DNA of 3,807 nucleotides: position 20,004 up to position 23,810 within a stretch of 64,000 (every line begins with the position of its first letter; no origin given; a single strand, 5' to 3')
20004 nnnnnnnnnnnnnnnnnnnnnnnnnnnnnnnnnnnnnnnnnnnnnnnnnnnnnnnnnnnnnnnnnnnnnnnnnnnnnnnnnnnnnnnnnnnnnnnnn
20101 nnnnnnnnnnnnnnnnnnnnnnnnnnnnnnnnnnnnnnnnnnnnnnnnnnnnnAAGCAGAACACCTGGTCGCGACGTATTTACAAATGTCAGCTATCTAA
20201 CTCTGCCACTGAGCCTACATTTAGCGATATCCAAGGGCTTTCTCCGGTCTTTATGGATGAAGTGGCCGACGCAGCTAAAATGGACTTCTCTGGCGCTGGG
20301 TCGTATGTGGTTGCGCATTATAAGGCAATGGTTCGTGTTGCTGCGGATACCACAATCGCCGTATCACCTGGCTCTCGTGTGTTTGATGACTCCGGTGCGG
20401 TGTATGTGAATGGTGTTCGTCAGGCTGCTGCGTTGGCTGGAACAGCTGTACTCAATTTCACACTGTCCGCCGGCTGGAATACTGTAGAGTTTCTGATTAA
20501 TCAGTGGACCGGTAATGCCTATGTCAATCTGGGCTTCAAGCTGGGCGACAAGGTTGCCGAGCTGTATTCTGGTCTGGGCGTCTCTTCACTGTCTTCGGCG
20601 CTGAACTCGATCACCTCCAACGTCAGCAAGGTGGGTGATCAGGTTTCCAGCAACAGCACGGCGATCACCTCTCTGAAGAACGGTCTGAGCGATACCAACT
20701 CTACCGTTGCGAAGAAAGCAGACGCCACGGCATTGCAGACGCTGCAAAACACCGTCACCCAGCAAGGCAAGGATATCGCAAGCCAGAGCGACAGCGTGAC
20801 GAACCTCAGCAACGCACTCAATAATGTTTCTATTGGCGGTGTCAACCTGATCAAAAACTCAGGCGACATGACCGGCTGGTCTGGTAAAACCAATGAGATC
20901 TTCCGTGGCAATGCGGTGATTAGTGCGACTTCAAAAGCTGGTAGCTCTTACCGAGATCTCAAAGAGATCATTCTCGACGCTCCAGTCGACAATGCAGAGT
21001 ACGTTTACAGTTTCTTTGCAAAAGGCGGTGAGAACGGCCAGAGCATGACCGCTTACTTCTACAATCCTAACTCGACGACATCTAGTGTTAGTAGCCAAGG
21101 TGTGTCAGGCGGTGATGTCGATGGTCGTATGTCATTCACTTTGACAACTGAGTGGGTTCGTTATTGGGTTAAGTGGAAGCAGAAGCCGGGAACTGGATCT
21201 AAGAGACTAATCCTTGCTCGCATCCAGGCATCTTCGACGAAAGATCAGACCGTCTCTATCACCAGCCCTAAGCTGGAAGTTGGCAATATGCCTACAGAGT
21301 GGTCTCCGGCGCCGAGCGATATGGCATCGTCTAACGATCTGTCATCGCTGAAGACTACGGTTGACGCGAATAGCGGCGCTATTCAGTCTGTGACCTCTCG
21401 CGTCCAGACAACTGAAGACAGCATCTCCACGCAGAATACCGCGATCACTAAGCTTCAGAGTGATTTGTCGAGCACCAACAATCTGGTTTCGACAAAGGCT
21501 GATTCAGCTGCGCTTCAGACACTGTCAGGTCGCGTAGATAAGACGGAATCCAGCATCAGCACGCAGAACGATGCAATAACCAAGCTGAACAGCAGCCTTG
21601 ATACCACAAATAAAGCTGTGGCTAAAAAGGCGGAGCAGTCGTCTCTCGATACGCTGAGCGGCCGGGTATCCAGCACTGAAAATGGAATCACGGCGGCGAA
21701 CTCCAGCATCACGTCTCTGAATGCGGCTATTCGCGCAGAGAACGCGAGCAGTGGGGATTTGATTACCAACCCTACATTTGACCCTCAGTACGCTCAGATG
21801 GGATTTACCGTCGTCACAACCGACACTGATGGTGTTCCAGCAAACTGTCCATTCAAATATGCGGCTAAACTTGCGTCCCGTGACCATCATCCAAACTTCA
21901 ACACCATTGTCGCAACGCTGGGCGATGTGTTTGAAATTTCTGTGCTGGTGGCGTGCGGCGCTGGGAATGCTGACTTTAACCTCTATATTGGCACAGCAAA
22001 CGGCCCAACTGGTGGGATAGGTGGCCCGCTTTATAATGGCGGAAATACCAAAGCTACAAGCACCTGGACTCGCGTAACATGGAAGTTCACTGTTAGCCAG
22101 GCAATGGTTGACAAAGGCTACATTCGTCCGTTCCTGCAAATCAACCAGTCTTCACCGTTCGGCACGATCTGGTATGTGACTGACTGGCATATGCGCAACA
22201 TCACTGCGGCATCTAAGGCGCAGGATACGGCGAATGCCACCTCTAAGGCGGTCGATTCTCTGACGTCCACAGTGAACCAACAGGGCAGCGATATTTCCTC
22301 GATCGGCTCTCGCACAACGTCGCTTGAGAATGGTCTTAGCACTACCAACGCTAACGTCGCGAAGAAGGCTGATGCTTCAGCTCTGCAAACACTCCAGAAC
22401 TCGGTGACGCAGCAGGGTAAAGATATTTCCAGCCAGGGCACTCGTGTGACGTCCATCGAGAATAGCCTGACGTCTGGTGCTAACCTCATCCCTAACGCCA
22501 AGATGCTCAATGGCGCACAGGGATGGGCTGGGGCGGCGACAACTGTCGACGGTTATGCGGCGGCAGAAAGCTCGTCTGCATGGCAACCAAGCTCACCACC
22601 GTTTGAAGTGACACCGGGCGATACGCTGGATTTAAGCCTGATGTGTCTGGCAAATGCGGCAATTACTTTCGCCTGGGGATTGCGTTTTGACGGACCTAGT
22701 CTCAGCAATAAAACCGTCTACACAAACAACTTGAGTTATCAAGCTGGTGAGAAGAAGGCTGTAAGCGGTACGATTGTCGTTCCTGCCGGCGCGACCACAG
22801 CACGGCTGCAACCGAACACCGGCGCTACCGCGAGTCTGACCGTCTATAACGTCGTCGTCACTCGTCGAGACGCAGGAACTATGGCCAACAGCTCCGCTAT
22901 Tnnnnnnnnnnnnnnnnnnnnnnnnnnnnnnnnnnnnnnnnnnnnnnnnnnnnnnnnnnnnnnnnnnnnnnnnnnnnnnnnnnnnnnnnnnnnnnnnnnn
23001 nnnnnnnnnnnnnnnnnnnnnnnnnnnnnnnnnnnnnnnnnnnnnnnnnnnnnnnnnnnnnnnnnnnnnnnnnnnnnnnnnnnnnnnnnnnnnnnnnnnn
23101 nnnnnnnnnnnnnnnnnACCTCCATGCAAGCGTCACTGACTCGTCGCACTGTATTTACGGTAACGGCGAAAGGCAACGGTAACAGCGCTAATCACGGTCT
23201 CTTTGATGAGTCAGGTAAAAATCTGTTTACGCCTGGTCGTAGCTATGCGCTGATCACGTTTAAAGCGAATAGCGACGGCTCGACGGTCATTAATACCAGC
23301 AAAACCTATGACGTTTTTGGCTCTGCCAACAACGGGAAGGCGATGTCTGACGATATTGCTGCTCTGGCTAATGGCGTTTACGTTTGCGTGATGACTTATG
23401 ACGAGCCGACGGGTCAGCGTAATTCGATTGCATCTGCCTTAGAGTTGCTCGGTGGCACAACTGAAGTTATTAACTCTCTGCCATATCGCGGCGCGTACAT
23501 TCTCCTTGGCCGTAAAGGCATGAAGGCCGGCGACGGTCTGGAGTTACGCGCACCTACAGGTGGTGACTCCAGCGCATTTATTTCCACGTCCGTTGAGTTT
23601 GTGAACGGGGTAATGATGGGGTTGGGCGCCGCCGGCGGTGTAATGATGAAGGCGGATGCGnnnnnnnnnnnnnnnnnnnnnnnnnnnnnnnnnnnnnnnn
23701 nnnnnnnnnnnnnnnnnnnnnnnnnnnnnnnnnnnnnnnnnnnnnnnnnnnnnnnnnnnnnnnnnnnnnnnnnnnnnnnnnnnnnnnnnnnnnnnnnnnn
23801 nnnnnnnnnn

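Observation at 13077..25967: Giant (4296-aa) J-like central fibre with ~3 kb-per-block modular insertions and DNA-level repeats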

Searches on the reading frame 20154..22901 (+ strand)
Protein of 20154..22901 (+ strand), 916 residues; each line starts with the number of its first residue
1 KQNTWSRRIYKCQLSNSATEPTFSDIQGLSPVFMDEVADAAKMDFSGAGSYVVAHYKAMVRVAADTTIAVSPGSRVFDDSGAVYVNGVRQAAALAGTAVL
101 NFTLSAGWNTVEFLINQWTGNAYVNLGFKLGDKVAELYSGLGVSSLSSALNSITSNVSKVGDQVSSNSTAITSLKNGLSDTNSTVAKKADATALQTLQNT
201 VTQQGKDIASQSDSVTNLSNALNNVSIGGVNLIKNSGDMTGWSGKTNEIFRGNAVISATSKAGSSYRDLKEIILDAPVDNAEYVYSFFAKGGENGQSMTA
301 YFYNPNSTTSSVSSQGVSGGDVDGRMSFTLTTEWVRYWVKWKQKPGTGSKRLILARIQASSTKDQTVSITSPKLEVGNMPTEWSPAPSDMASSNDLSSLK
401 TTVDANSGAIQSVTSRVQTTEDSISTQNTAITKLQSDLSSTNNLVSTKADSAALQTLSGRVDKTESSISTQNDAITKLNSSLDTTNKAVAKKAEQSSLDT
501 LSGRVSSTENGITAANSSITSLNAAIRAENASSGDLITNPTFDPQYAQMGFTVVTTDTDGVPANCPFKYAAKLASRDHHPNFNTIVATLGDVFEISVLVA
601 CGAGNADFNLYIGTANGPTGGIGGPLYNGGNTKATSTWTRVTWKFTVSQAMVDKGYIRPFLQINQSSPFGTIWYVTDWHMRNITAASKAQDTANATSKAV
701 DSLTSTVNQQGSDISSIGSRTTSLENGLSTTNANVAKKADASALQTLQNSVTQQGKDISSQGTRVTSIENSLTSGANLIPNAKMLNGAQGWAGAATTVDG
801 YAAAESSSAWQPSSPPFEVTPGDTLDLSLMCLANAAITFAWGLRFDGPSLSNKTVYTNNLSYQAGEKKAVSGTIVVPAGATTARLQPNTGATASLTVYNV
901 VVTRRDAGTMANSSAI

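Call 45: find_homologous_proteins(query=window:20154-22901:+, max_evalue=0.00001)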
Query window:20154-22901:+ (916 aa): 280 proteins with E <= 0.00001 among 8000 candidates; the best 120 are listed.
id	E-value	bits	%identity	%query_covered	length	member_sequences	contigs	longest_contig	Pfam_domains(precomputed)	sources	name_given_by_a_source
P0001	0.0e+0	1789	92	95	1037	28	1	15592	-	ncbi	-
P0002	0.0e+0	1292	99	44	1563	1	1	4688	PF15711.11,PF10805.15,PF09327.17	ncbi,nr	ncbi:DUF1983 domain-containing protein, partial [Klebsiella pneumoniae]|nr:DUF1983 domain-containing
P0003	0.0e+0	1192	88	52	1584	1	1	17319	PF04102.18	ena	-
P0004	0.0e+0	1124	43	72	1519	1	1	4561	PF01519.23,PF15711.11,PF10805.15,PF04102.18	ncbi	ncbi:hypothetical protein J9B05_29250, partial [Klebsiella pneumoniae]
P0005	0.0e+0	1122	43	72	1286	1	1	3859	PF10805.15,PF04102.18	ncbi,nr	ncbi:phage tail tip fiber protein, partial [Klebsiella pneumoniae]|nr:hypothetical protein [Klebsiel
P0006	0.0e+0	1114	43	72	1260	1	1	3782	PF10805.15,PF04102.18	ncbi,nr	ncbi:TPA: hypothetical protein L9520_005697, partial [Klebsiella pneumoniae subsp. pneumoniae]|nr:hy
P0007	0.0e+0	1113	43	72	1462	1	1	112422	PF15711.11,PF04102.18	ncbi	-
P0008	0.0e+0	1112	43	72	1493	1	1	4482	PF15711.11,PF10805.15,PF04102.18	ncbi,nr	ncbi:TPA: hypothetical protein L9A79_005586, partial [Klebsiella pneumoniae]|nr:hypothetical protein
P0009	0.0e+0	1112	43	72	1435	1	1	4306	PF15711.11,PF10805.15,PF04102.18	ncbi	ncbi:TPA: interleukin-like EMT inducer domain-containing protein, partial [Klebsiella pneumoniae]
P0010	0.0e+0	1111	43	72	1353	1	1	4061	PF04102.18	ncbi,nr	ncbi:TPA: hypothetical protein L7V95_005422, partial [Klebsiella variicola subsp. variicola]|nr:hypo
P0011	0.0e+0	1106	43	72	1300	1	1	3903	PF04102.18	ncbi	ncbi:phage tail tip fiber protein, partial [Klebsiella pneumoniae]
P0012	0.0e+0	1054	48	100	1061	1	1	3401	PF04102.18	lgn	-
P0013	0.0e+0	1042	44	100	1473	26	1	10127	PF15711.11,PF10805.15,PF04102.18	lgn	-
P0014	0.0e+0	1040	57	36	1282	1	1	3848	-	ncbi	ncbi:hypothetical protein ACN4E1_27465, partial [Klebsiella pneumoniae]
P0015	1.2e-296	1004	43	72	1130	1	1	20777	PF01519.23,PF04102.18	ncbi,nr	ncbi:TPA: hypothetical protein MHZ99_24110, partial [Klebsiella pneumoniae subsp. pneumoniae]|nr:hyp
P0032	1.5e-220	753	64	31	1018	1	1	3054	PF02018.24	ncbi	ncbi:carbohydrate binding domain-containing protein, partial [Klebsiella pneumoniae]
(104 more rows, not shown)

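Call 63: predict_structure(alignment_id=A1)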
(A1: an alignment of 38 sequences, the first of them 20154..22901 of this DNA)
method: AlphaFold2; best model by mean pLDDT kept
length: 916 residues; sequences in the alignment: 38
mean_pLDDT: 63.2   pTM: 0.29
mean pLDDT of the five models: 63.2, 60.6, 60.0, 58.0, 57.0
residues with pLDDT >= 90: 0; 70-90: 342; 50-70: 424; < 50: 150
segments of 3 or more residues with pLDDT < 50: 47-49, 141-150, 221-241, 378-395, 523-550, 771-813, 890-892, 904-916
pLDDT, mean of each block of 10 residues (from residue 1): 68 75 84 67 52 78 78 60 85 67 84 73 54 61 45 51 56 71 64 74 74 62 39 37 54 66 62 58 73 76 62 72 71 79 60 58 72 55 37 47 69 78 79 84 64 69 73 77 75 67 72 65 46 37 44 69 73 58 63 76 69 60 57 69 75 66 64 67 68 69 76 71 75 61 75 77 59 41 30 27 32 55 61 58 70 59 57 64 62 52 42 33
secondary structure, 60 per line:
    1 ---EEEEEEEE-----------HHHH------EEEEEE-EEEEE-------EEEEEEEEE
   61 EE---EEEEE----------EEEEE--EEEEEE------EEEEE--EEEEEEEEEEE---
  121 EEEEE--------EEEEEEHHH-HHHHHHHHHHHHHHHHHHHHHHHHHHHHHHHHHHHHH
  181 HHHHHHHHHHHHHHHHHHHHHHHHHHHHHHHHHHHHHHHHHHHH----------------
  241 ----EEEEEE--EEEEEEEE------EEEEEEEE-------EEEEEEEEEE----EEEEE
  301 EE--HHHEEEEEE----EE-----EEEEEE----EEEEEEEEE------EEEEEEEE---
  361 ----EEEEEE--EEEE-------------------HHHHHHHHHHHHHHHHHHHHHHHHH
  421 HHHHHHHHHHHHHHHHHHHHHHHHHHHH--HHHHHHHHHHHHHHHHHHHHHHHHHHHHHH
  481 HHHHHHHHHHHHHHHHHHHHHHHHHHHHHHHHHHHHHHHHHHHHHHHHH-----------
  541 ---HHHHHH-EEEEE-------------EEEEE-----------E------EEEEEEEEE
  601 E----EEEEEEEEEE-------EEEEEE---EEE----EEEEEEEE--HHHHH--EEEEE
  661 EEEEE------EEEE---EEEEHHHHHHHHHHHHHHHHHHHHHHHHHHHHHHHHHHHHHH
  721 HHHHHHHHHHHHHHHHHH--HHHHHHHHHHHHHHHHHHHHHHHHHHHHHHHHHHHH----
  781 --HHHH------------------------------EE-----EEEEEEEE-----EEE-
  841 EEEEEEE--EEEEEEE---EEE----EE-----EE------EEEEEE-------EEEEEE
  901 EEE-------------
elements in order (helices of 4 or more, strands of 3 or more residues): E4-11 H23-26 E33-38 E40-44 E52-62 E66-70 E81-85 E88-93 E100-104 E107-117 E121-125 E134-139 H144-224 E245-250 E253-260 E267-274 E282-291 E296-302 E308-313 E325-330 E335-343 E350-357 E365-370 E373-376 H396-448 H451-529 H544-549 E551-555 E569-573 E592-601 E606-615 E623-628 E632-634 E639-646 H649-653 E656-665 E672-675 E679-682 H683-738 H741-776 H783-786 E824-831 E837-839 E841-847 E850-856 E860-862 E882-887 E895-903

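Call 65: fold_search(model_id=the predicted structure, library=pdb)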
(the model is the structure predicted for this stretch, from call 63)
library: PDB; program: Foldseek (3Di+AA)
matches with E <= 10: 1416; with E <= 0.001: 15
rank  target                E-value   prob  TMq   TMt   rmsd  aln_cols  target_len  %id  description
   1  8w7n                  1.0e-05  0.98  0.10  0.09  70.0       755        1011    9  Crystal structure of the in-cell Cry1Aa purified from Bacillus thuringiensis (released 2024-03-06)
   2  4xup_A                5.7e-05  1.00  0.13  0.32  79.8       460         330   10  Structure of the N-terminal CBM22-1-CBM22-2 tandem domain from Paenibacillus barcinonensis Xyn10C (released 2015-06-03)
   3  5x7o_A                5.7e-05  0.99  0.11  0.09  76.0       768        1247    9  Crystal structure of Paenibacillus sp. 598K alpha-1,6-glucosyltransferase (released 2017-07-26)
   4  4xup_F                9.7e-05  1.00  0.11  0.29  44.2       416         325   12  Structure of the N-terminal CBM22-1-CBM22-2 tandem domain from Paenibacillus barcinonensis Xyn10C (released 2015-06-03)
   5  9qxq                  1.1e-04  0.97  0.11  0.10  68.6       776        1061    8  native structure of full-length pesticidal protein Cry1Ca18 at pH9, from crystals formed in vivo (released 2026-02-11)
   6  7kwb_B                1.2e-04  0.99  0.10  0.20  85.4       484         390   10  Surface glycan-binding protein B from Bacteroides thetaiotaomicron (released 2021-02-17)
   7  8zdp_v                1.3e-04  1.00  0.11  0.12  33.9       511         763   12  Cryo-EM structure of Mycobacteriophage Douge Central fiber (gp20) (released 2025-06-25)
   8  8zdq_v                1.3e-04  1.00  0.11  0.11  33.9       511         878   12  Cryo-EM structure of Mycobacteriophage Douge complete baseplate (gp13, gp17, gp23, gp16, gp18 and gp20) (released 2025-06-25)
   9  4xup_B                1.4e-04  1.00  0.13  0.32  75.2       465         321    9  Structure of the N-terminal CBM22-1-CBM22-2 tandem domain from Paenibacillus barcinonensis Xyn10C (released 2015-06-03)
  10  4xup_D                1.4e-04  1.00  0.11  0.29  50.5       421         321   11  Structure of the N-terminal CBM22-1-CBM22-2 tandem domain from Paenibacillus barcinonensis Xyn10C (released 2015-06-03)
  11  4w8j                  1.4e-04  0.96  0.11  0.10  69.3       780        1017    9  Structure of the full-length insecticidal protein Cry1Ac reveals intriguing details of toxin packaging into in vivo form (released 2014-09-17)
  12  4xup_E                3.7e-04  1.00  0.11  0.53   5.8       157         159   15  Structure of the N-terminal CBM22-1-CBM22-2 tandem domain from Paenibacillus barcinonensis Xyn10C (released 2015-06-03)
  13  4xuo_A                4.1e-04  1.00  0.11  0.52   4.5       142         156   15  Structure of the CBM22-1 xylan-binding domain from Paenibacillus barcinonensis Xyn10C (released 2015-06-03)
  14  4xup_C                4.7e-04  1.00  0.11  0.52   4.5       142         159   15  Structure of the N-terminal CBM22-1-CBM22-2 tandem domain from Paenibacillus barcinonensis Xyn10C (released 2015-06-03)
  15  8hhv_A                9.8e-04  1.00  0.10  0.18   6.0       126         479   14  endo-alpha-D-arabinanase EndoMA1 from Microbacterium arabinogalactanolyticum (released 2023-08-16)
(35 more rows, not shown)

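Call 102: fold_search(model_id=the predicted structure, library=viral)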
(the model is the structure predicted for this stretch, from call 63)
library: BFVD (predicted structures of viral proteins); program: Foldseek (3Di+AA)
matches with E <= 10: 1773; with E <= 0.001: 182
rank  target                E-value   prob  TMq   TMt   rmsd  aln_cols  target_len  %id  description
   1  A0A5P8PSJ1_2          3.0e-29  1.00  0.17  0.13  68.5      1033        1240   22  Tail protein [Acinetobacter phage VB_ApiP_XC38]
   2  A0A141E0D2            1.2e-21  1.00  0.17  0.15  51.3       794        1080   16  PblB [Streptococcus phage phiARI0285-3]
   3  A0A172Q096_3          1.4e-20  1.00  0.14  0.10  59.1      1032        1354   12  F5/8 type C domain-containing protein [Acinetobacter phage vB_AbaM_ME3]
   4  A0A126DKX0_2          1.9e-19  1.00  0.16  0.14  43.3      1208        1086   14  (no name in the UniProt tables at hand)
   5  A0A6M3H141            6.3e-19  1.00  0.13  0.09  77.8       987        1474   16  (no name in the UniProt tables at hand)
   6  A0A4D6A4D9            4.8e-18  1.00  0.19  0.14  62.0      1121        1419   13  (no name in the UniProt tables at hand)
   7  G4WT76                5.6e-17  1.00  0.13  0.10  35.1      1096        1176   13  (no name in the UniProt tables at hand)
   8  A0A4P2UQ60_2          7.1e-17  1.00  0.17  0.18  56.6       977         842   16  (no name in the UniProt tables at hand)
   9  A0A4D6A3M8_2          1.0e-15  1.00  0.13  0.10  50.0       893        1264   16  (no name in the UniProt tables at hand)
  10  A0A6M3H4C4            3.0e-15  1.00  0.16  0.43  13.2       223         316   40  (no name in the UniProt tables at hand)
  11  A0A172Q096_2          7.7e-15  1.00  0.13  0.09  55.5      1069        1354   14  F5/8 type C domain-containing protein [Acinetobacter phage vB_AbaM_ME3]
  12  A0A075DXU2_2          5.2e-14  1.00  0.10  0.09  50.2       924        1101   17  (no name in the UniProt tables at hand)
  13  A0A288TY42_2          6.1e-14  1.00  0.16  0.12  50.5       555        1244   18  Putative tail fiber [Enterococcus phage EFP01]
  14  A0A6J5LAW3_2          6.1e-14  1.00  0.11  0.10  60.6      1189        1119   10  Uncharacterized protein [uncultured Caudovirales phage]
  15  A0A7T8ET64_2          1.3e-13  1.00  0.12  0.08  77.5      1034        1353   12  (no name in the UniProt tables at hand)
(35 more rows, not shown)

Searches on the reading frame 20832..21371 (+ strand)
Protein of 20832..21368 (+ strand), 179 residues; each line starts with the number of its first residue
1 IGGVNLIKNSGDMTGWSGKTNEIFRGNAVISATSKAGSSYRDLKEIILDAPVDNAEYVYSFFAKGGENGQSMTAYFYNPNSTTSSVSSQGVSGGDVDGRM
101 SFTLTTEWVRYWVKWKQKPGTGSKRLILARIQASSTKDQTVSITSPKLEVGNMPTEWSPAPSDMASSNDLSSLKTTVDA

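Call 18: search_protein_families(library=pfam, proteins=[window:20838-21371:+], max_evalue=1)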
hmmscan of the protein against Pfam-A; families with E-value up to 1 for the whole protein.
window:20838-21371:+ (178 aa): 0 families

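Call 77: search_solved_structures(query=A3, max_evalue=10)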
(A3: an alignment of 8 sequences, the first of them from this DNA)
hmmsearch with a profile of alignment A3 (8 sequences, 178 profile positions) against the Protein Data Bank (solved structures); distinct sequences matched with E-value up to 10: 2.
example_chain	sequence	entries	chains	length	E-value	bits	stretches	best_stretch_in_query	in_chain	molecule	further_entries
3see_A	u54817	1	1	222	0.026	17.4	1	33-83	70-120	Hypothetical sugar binding protein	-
6fej_A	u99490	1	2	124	1.4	11.9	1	62-132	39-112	All4940 protein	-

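Call 87: find_homologous_proteins(query=window:20832-21368:+, max_evalue=0.001)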
Query window:20832-21368:+ (179 aa): 19 proteins with E <= 0.001 among 63 candidates.
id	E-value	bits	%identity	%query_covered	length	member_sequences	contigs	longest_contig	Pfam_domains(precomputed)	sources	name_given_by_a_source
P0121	3.5e-99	348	94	93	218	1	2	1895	-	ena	-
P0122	1.1e-79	284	95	78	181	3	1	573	-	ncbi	ncbi:TPA: hypothetical protein ACWXBI_005501, partial [Klebsiella pneumoniae]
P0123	1.5e-69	251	67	88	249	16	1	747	-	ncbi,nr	ncbi:TPA: hypothetical protein L9Y18_005332, partial [Klebsiella pneumoniae]|nr:hypothetical protein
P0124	4.5e-69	250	66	88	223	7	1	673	-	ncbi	ncbi:TPA: hypothetical protein ACL71V_005660, partial [Klebsiella pneumoniae]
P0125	9.5e-69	249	63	99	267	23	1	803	-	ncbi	ncbi:TPA: hypothetical protein ACXE5U_005402, partial [Klebsiella pneumoniae]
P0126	9.4e-68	245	63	99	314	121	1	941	-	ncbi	ncbi:hypothetical protein ACYA18_29020, partial [Klebsiella pneumoniae]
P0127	7.4e-67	242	62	99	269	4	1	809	-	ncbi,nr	ncbi:TPA: hypothetical protein PCI12_005655, partial [Klebsiella pneumoniae]|nr:hypothetical protein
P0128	1.4e-66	242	62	99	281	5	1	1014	-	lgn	-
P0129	3.5e-61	224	71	79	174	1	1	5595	-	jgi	jgi:hypothetical protein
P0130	1.0e-60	222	97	60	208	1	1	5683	-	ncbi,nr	ncbi:MAG: hypothetical protein E7L14_25670, partial [Klebsiella pneumoniae]|nr:hypothetical protein 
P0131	7.6e-59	216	96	60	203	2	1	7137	-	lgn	-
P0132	1.4e-58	216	96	60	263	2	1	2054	-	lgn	-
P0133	1.8e-35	140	55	72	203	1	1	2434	-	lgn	-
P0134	6.8e-34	135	97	39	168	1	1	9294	-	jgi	jgi:hypothetical protein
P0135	9.4e-32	128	69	50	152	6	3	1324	-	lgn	-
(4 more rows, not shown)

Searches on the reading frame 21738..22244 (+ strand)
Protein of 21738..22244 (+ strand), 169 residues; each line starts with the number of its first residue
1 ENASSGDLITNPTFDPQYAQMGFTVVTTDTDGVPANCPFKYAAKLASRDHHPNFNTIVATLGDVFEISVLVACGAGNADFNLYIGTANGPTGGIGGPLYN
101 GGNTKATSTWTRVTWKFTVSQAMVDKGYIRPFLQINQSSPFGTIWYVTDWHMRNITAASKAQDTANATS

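Call 18: search_protein_families(library=pfam, proteins=[window:21738-22244:+], max_evalue=1)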
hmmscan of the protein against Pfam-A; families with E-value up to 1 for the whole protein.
window:21738-22244:+ (169 aa): 0 families

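Call 78: search_solved_structures(query=A4, max_evalue=10)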
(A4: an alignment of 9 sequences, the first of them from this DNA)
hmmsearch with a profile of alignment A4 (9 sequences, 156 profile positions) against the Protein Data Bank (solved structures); distinct sequences matched with E-value up to 10: 1.
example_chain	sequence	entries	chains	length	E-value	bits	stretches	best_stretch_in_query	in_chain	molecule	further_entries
1kn7_A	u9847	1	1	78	0.44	13.4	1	14-71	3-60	VOLTAGE-GATED POTASSIUM CHANNEL PROTEIN KV1.4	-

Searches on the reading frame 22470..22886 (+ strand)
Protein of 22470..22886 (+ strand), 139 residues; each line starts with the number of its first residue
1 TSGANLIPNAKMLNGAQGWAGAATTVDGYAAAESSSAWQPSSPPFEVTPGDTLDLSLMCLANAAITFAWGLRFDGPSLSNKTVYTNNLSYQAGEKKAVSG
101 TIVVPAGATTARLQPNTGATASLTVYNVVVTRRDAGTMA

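Call 18: search_protein_families(library=pfam, proteins=[window:22470-22886:+], max_evalue=1)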
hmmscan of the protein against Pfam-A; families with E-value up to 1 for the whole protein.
window:22470-22886:+ (139 aa): 0 families

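Call 79: search_solved_structures(query=A5, max_evalue=10)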
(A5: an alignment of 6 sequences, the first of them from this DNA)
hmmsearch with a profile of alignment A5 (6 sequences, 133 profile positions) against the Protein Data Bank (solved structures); distinct sequences matched with E-value up to 10: 0.

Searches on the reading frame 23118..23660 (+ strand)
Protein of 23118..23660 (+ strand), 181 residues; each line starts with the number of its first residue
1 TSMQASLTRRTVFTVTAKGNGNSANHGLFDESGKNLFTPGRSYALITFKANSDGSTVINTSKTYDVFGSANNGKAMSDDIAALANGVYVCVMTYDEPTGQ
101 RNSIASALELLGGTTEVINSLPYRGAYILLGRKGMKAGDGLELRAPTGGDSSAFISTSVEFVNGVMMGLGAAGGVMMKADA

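Call 18: search_protein_families(library=pfam, proteins=[window:23118-23660:+], max_evalue=1)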
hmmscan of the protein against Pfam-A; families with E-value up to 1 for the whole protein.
window:23118-23660:+ (181 aa): 1 family
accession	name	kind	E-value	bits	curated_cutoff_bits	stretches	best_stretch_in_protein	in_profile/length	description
PF15711.10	ILEI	-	1.3e-11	45.3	27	1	57-134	14-89/90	Interleukin-like EMT inducer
